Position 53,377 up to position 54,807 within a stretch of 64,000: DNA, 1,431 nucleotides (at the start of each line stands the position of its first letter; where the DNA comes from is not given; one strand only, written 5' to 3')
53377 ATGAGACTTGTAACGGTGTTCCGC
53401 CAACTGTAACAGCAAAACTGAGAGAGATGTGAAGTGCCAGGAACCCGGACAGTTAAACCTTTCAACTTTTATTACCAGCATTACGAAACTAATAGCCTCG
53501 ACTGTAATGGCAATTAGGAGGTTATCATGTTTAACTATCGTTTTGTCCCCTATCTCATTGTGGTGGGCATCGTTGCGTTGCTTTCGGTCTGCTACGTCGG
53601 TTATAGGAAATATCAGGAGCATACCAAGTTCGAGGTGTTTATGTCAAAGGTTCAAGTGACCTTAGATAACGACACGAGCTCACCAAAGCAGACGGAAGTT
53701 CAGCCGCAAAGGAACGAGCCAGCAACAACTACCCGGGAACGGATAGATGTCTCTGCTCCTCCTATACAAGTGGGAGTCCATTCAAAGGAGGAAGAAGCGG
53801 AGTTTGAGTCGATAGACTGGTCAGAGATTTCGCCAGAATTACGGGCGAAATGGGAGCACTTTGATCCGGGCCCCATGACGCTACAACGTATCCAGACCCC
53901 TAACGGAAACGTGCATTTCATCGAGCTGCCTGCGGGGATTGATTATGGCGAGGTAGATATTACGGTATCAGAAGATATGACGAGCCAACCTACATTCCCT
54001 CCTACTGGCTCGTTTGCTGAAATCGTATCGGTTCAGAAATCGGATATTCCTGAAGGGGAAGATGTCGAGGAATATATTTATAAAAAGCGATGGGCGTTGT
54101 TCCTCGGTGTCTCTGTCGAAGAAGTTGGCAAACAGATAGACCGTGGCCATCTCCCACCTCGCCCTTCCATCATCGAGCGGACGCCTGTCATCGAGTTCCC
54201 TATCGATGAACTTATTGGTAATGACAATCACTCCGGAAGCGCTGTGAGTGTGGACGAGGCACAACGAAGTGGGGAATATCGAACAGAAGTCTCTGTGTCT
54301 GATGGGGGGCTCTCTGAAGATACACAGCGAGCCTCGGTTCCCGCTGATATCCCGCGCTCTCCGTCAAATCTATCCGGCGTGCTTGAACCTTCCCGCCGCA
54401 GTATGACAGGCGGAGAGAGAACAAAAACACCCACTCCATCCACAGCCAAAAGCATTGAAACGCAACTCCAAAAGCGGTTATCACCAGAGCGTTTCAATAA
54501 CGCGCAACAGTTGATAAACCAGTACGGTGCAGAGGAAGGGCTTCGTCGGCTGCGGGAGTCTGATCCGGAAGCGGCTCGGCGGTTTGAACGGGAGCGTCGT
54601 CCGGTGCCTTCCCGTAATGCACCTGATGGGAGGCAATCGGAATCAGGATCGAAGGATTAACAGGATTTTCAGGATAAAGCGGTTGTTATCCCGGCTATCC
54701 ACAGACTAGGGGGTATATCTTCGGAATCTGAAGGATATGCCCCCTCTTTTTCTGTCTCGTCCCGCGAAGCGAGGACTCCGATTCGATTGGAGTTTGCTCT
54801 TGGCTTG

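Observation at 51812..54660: Small secreted Cys/aromatic-rich protein followed by two paralogous membrane-anchored proteins of unknown function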

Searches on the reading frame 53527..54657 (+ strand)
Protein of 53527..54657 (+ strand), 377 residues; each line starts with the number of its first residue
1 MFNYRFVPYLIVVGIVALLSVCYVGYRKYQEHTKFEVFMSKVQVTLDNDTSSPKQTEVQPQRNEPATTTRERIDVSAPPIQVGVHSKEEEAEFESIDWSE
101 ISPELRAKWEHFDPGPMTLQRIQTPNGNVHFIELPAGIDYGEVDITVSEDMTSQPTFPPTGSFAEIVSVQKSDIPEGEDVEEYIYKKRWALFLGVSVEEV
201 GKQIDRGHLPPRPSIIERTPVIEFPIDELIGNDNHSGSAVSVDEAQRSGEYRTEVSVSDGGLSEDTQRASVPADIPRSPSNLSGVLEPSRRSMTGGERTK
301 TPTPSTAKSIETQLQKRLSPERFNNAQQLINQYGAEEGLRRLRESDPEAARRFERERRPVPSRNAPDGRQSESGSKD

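Call 3: search_protein_families(library=pfam, proteins=[window:53527-54657:+], max_evalue=1)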
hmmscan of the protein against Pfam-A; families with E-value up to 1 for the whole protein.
window:53527-54657:+ (377 aa): 2 families
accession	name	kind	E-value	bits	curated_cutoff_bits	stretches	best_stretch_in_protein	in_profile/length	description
PF09577.15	Spore_YpjB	-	0.088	13.1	24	1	10-31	202-223/230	Sporulation protein YpjB (SpoYpjB)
PF22704.2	CBM13-like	-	0.12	13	30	0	145-171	33-59/82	Alpha-galactosidase, CBM13 domain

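Call 6: search_protein_families(library=ncbifam, proteins=[window:53527-54657:+], max_evalue=1)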
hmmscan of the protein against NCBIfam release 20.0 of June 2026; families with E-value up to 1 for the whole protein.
window:53527-54657:+ (377 aa): 2 families
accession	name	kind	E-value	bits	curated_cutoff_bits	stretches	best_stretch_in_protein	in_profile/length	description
TIGR02205.1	septum_zipA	equivalog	0.058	13.4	119.65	1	9-77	5-73/284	cell division protein ZipA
TIGR02878.1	spore_ypjB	equivalog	0.095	12.5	229.15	1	10-31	204-225/233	sporulation protein YpjB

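Call 15: find_homologous_proteins(query=window:53527-54657:+, max_evalue=0.01)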
Query window:53527-54657:+ (377 aa): 204 proteins with E <= 0.01 among 4288 candidates; the best 120 are listed.
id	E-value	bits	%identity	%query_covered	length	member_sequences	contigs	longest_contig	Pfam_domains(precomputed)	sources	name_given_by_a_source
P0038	3.3e-247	837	100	100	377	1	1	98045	-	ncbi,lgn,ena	-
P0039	1.2e-179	615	74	99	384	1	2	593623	-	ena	-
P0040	1.6e-172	592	72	98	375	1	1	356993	-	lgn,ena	-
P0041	2.4e-165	568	71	98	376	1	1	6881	-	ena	-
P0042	1.2e-161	556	69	99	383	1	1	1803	-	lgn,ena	-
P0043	3.5e-145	502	66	99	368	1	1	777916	-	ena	-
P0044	3.8e-139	482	62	99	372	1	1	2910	-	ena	-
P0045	1.9e-138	480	61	99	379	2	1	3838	-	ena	-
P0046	1.4e-134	467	61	99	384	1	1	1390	-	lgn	-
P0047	7.0e-114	399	59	89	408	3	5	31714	-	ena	-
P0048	4.2e-113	396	52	100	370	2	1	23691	-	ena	-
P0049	9.4e-111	389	55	95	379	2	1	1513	-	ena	-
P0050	6.1e-108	379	54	100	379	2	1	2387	-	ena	-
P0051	3.6e-103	364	51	100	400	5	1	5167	-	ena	-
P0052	1.7e-101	358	53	98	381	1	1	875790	-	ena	-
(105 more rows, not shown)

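Call 23: find_related_loci(query=A2, collection=genome_contigs, flank=4000)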
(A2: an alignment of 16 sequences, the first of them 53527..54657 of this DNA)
Query A2 (377 aa) in genome_contigs; peptide patterns used: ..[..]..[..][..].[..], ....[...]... (x = any residue, [..] = any of these).
448 stretches matched a pattern; 54 encode a relative of the query (tblastn E <= 1e-3); 52 distinct loci.
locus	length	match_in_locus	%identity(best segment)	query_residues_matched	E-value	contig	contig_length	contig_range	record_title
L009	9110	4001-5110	42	1-366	3e-73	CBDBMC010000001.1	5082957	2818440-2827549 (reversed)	MAG: Candidatus Poribacteria bacterium isolate ca8204a3-33b7-44e1-a19a-5b07964ae9a8 genome assembly, contig: contig_1, w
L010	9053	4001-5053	37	1-377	2e-54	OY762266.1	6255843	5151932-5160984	MAG: Candidatus Poribacteria bacterium isolate f15cbddf-0c87-47e8-aab1-4ca568006f86 genome assembly, chromosome: 1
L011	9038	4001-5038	37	2-377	2e-53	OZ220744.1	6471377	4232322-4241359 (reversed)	MAG: Candidatus Poribacteria bacterium isolate 67f587a8-c379-43ee-8694-439c00dbce40 genome assembly, chromosome: 1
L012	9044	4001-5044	36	1-367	1e-52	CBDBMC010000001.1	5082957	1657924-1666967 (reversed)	MAG: Candidatus Poribacteria bacterium isolate ca8204a3-33b7-44e1-a19a-5b07964ae9a8 genome assembly, contig: contig_1, w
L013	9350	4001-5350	32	1-377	4e-50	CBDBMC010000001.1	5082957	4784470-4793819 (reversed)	MAG: Candidatus Poribacteria bacterium isolate ca8204a3-33b7-44e1-a19a-5b07964ae9a8 genome assembly, contig: contig_1, w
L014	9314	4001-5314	33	1-371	3e-45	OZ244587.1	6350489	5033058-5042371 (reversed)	MAG: Candidatus Poribacteria bacterium isolate 01ec1ce0-d2a5-493a-a37f-f7455bcb6da2 genome assembly, chromosome: 1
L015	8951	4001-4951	34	1-358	1e-42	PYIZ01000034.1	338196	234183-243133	MAG: Candidatus Poribacteria bacterium isolate PCPOR2b Ga0206366_134, whole genome shotgun sequence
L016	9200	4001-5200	51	1-377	2e-104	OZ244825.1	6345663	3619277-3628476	MAG: Candidatus Poribacteria bacterium isolate 9ee73198-b11f-455e-92bc-43fc746e3fb5 genome assembly, chromosome: 1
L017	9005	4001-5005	34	1-375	4e-42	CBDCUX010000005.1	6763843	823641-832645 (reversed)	MAG: Candidatus Poribacteria bacterium isolate e6ba5316-27cc-4a72-bad8-a94c688688a0 genome assembly, contig: contig_5, w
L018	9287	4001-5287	31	1-353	9e-40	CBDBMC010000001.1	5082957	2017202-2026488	MAG: Candidatus Poribacteria bacterium isolate ca8204a3-33b7-44e1-a19a-5b07964ae9a8 genome assembly, contig: contig_1, w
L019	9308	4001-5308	31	1-370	2e-38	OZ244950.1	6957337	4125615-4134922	MAG: Candidatus Poribacteria bacterium isolate 1741874c-865a-47cd-958f-7fa2b3d0eca7 genome assembly, chromosome: 1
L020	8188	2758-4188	30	1-377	3e-38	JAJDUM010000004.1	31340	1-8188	MAG: Candidatus Poribacteria bacterium isolate jk18x1bzbins.78 k141_385366, whole genome shotgun sequence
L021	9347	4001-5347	30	1-371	1e-37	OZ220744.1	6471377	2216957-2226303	MAG: Candidatus Poribacteria bacterium isolate 67f587a8-c379-43ee-8694-439c00dbce40 genome assembly, chromosome: 1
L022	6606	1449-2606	33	1-377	3e-44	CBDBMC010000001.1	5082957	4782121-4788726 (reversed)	MAG: Candidatus Poribacteria bacterium isolate ca8204a3-33b7-44e1-a19a-5b07964ae9a8 genome assembly, contig: contig_1, w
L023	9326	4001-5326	29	1-372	1e-35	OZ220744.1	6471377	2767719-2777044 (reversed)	MAG: Candidatus Poribacteria bacterium isolate 67f587a8-c379-43ee-8694-439c00dbce40 genome assembly, chromosome: 1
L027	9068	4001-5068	31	5-377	2e-33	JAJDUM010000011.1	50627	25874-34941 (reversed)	MAG: Candidatus Poribacteria bacterium isolate jk18x1bzbins.78 k141_442695, whole genome shotgun sequence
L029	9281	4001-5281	30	1-356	1e-28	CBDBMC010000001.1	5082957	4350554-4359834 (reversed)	MAG: Candidatus Poribacteria bacterium isolate ca8204a3-33b7-44e1-a19a-5b07964ae9a8 genome assembly, contig: contig_1, w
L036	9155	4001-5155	29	5-370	2e-24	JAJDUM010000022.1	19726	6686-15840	MAG: Candidatus Poribacteria bacterium isolate jk18x1bzbins.78 k141_1334723, whole genome shotgun sequence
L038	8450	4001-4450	41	256-377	3e-20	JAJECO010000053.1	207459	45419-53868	MAG: Candidatus Poribacteria bacterium isolate jk18xAbins.25 k141_343278, whole genome shotgun sequence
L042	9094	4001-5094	37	1-363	6e-19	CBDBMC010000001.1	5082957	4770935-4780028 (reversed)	MAG: Candidatus Poribacteria bacterium isolate ca8204a3-33b7-44e1-a19a-5b07964ae9a8 genome assembly, contig: contig_1, w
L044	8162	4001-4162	74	310-363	1e-17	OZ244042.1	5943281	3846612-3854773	MAG: Candidatus Poribacteria bacterium isolate 82c2f847-b3a6-4516-8f18-366283cf6473 genome assembly, chromosome: 1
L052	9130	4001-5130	50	1-367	5e-15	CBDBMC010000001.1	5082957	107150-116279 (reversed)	MAG: Candidatus Poribacteria bacterium isolate ca8204a3-33b7-44e1-a19a-5b07964ae9a8 genome assembly, contig: contig_1, w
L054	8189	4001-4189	57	302-362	1e-14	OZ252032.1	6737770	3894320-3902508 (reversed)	MAG: Candidatus Poribacteria bacterium isolate aa3f26ad-70d9-470a-add4-ad97223fdacd genome assembly, chromosome: 1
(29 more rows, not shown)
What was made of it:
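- All 52 genome loci are Candidatus Poribacteria (call 23).
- Tried and rejected: A narrower alignment worked (call 23).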

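Call 28: find_encoding_contigs(protein=P0039, flank=5000, max_places=2)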
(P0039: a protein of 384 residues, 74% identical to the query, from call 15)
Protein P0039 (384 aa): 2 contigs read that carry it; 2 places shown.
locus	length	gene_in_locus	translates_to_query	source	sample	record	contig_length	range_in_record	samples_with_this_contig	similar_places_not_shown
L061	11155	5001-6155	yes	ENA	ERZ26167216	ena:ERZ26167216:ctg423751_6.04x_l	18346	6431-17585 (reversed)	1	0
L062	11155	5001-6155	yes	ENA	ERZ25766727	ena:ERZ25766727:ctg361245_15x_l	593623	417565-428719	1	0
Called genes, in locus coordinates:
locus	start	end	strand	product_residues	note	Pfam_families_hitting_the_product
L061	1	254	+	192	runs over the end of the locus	PF01986:DUF123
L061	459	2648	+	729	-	PF00141:peroxidase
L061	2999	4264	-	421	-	-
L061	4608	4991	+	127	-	-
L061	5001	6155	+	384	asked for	-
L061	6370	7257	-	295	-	PF06114:Peptidase_M78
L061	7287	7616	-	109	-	PF13560:HTH_31, PF01381:HTH_3, PF12844:HTH_19, PF13443:HTH_26 (weak)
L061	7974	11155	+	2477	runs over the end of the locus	PF01476:LysM (faint), PF04389:Peptidase_M28, PF02687:FtsX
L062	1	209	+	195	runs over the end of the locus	PF01986:DUF123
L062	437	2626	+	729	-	PF00141:peroxidase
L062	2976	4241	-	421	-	-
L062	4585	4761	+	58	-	-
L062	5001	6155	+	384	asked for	-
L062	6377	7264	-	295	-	PF06114:Peptidase_M78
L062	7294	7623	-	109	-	PF13560:HTH_31, PF01381:HTH_3, PF12844:HTH_19, PF13443:HTH_26 (weak)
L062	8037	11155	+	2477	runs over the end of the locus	PF01476:LysM (faint), PF04389:Peptidase_M28, PF02687:FtsX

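Call 29: find_encoding_contigs(protein=P0043, flank=5000, max_places=2)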
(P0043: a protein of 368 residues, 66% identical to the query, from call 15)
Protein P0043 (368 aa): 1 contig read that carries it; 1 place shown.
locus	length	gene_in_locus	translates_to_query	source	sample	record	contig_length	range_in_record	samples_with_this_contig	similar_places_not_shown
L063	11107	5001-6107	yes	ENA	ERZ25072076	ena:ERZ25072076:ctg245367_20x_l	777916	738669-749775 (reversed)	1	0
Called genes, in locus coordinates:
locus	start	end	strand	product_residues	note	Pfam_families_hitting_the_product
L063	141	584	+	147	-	-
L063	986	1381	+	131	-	PF04828:GFA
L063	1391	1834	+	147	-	PF13673:Acetyltransf_10, PF00583:Acetyltransf_1, PF13508:Acetyltransf_7, PF08445:FR47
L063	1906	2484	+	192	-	PF01986:DUF123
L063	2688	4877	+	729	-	PF00141:peroxidase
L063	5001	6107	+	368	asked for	-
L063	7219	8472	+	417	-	-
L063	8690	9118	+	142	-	PF00190:Cupin_1, PF02311:AraC_binding (weak), PF07883:Cupin_2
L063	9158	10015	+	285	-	PF02517:Rce1-like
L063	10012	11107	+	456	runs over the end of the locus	PF18458:XPB_DRD, PF00270:DEAD, PF04851:ResIII, PF16203:ERCC3_RAD25_C, PF00271:Helicase_C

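Call 34: search_solved_structures(query=A3, max_evalue=10)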
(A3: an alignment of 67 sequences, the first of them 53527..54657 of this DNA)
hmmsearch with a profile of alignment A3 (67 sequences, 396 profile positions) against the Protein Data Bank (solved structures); distinct sequences matched with E-value up to 10: 5.
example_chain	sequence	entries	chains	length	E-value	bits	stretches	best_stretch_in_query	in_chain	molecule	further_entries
9kgy_A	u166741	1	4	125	0.49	13.3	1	75-138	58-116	De novo designed monomeric mainly-beta protein B10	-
6mkg_A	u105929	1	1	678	0.59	13.1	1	10-75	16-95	penicillin binding protein 5 (PBP5)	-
9kgz_A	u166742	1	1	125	0.63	13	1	85-138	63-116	De novo designed monomeric mainly-beta protein B10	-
4i5s_A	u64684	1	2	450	0.68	12.8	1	11-63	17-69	Putative histidine kinase CovS; VicK-like protein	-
6lsy_A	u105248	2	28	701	1.5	11.8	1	187-255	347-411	ATP-dependent Clp protease, ATP-binding subunit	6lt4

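Call 44: predict_structure(alignment_id=A3)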
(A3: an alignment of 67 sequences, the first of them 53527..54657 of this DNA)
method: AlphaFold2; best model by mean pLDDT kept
length: 377 residues; sequences in the alignment: 67
mean_pLDDT: 69.4   pTM: 0.36
mean pLDDT of the five models: 69.4, 66.8, 66.1, 64.6, 57.4
residues with pLDDT >= 90: 79; 70-90: 137; 50-70: 56; < 50: 105
segments of 3 or more residues with pLDDT < 50: 51-69, 218-225, 229-303
pLDDT, mean of each block of 10 residues (from residue 1): 85 97 90 74 63 40 44 78 87 70 76 74 90 83 85 72 68 92 91 89 87 63 47 44 39 37 38 42 38 37 59 82 90 93 93 83 57 54
secondary structure, 60 per line:
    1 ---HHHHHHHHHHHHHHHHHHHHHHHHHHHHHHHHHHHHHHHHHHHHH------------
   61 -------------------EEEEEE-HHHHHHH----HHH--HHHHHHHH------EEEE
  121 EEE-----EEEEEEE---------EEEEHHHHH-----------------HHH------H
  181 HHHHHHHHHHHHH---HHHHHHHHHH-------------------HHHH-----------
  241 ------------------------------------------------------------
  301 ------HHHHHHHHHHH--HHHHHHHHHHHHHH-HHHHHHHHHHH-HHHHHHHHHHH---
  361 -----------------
elements in order: H4-48 E80-85 H87-93 H103-110 E117-123 E129-135 E145-148 H149-153 H180-193 H197-206 H226-229 H307-317 H320-333 H335-345 H347-357
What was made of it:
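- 53527..54660 (+): B: a typical Big-family member (377 aa). It has a TM anchor (residues 4-48 are helical), an alpha/beta core at 80-206, a disordered acidic/Ser-rich stretch at 218-303, and a C-terminal four-helix module at 307-357 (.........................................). AF2 gives pLDDT 69 overall, 70-92 in the core and 82-93 in the C-terminal module (call 44).
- On Lipase-specific foldase (Lipase_chap, PF03280): The anchor is a helix at residues 4-48 (call 44).
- Big has an N-terminal anchor, a linker and folded domains (call 44).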

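Call 49: search_protein_families(library=padloc, proteins=[window:53527-54657:+], max_evalue=1)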
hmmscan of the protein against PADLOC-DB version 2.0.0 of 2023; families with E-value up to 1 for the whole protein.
window:53527-54657:+ (377 aa): 0 families

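Call 50: search_protein_families(library=phrogs, proteins=[window:53527-54657:+], max_evalue=1)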
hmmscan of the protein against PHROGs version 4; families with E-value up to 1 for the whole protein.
window:53527-54657:+ (377 aa): 0 families

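Call 60: search_protein_representatives(alignment_id=A3)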
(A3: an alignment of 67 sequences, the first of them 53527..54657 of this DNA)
Query: 67 sequences, 396 profile positions. Proteins with E-value up to 0.001 (for the whole library): 387; up to 1e-10: 204; up to 1e-30: 93. The best 150 are listed.
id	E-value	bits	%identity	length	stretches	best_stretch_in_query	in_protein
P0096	4.8e-138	477.7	-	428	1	1-396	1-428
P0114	4.3e-136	471.2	-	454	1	1-396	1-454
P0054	3.9e-127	441.7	-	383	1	1-396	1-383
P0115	6.8e-126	437.6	-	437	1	1-390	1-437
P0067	2.6e-125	435.8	-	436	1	1-396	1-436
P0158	5.2e-123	428.2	-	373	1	1-393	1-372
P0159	2.0e-120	419.6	-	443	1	1-392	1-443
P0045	6.4e-118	411.4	-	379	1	1-392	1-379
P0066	9.4e-116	404.3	-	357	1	1-396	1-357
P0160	7.9e-115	401.2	-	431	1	1-388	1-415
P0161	1.2e-110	387.5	-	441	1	4-392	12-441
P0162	4.0e-110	385.7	-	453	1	1-392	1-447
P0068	3.7e-108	379.3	-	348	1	2-396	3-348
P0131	6.8e-107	375.1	-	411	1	1-396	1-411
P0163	1.2e-106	374.3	-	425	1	1-387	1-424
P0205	9.0e-39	150.8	-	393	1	275-388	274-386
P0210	4.0e-36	142.1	-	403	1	260-392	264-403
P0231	9.6e-30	121.1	-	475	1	290-391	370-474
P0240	9.2e-25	104.7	-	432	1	280-390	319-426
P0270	2.8e-15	73.4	-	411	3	266-375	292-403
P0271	4.3e-15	72.8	-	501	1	268-389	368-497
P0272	4.5e-15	72.7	-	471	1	266-382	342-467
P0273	1.9e-14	70.7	-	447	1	264-379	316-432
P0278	6.9e-14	68.9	-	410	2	302-378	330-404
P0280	8.3e-14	68.6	-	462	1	256-382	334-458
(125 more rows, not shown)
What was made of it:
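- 53527..54660 (+): There are 204 homologs (call 15), and 387 in the exhaustive search (call 60).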

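Call 61: search_protein_families(library=pfam, proteins=[P0205, P0210, P0231, P0240, P0271, P0272, P0273, P0280, P0270, P0278], max_evalue=0.01)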
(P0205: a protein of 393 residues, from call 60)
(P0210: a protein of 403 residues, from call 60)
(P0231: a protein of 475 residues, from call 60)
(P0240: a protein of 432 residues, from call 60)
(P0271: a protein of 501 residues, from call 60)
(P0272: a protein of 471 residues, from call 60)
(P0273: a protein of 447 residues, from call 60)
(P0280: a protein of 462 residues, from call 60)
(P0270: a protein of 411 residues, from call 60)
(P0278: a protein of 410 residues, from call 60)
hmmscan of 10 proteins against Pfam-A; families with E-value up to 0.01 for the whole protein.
P0205 (393 aa): 0 families

P0210 (403 aa): 0 families

P0231 (475 aa): 0 families

P0240 (432 aa): 0 families

P0271 (501 aa): 0 families

P0272 (471 aa): 1 family
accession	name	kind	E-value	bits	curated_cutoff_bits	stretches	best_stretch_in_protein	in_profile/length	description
PF06757.18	Ins_allergen_rp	-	0.0065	16.8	23.2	0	193-250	28-86/174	Insect allergen related repeat, nitrile-specifier detoxification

P0273 (447 aa): 0 families

P0280 (462 aa): 1 family
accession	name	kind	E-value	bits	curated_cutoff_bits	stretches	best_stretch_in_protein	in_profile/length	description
PF09586.16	YfhO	-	0.0044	15.9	28.5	1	10-128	343-439/835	Bacterial membrane protein YfhO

P0270 (411 aa): 1 family
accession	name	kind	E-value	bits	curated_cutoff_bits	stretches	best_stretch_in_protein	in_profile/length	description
PF05823.17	Gp-FAR-1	-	0.00086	20.2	29.2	1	167-215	5-57/149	Nematode fatty acid retinoid binding protein (Gp-FAR-1)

P0278 (410 aa): 1 family
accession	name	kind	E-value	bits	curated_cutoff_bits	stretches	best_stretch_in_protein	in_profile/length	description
PF07037.17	YfeC-like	-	0.0001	23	22.9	1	141-203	59-121/122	Transcription regulator YfeC-like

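Call 71: find_related_loci(query=A2, collection=viral_contigs, flank=3000)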
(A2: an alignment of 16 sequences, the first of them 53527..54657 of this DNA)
Query A2 (377 aa) in viral_contigs; peptide patterns used: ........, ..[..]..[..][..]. (x = any residue, [..] = any of these).
45 stretches matched a pattern, but none encodes a relative of the query by tblastn (E <= 1e-3).
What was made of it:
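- None is on viral contigs (call 71). There is no transposase, integrase or inverted-repeat boundary at the cassettes, and the family is absent from viral contigs (call 71).
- Tried and rejected: Phage or mobile-element origin: no relative on viral contigs (call 71).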
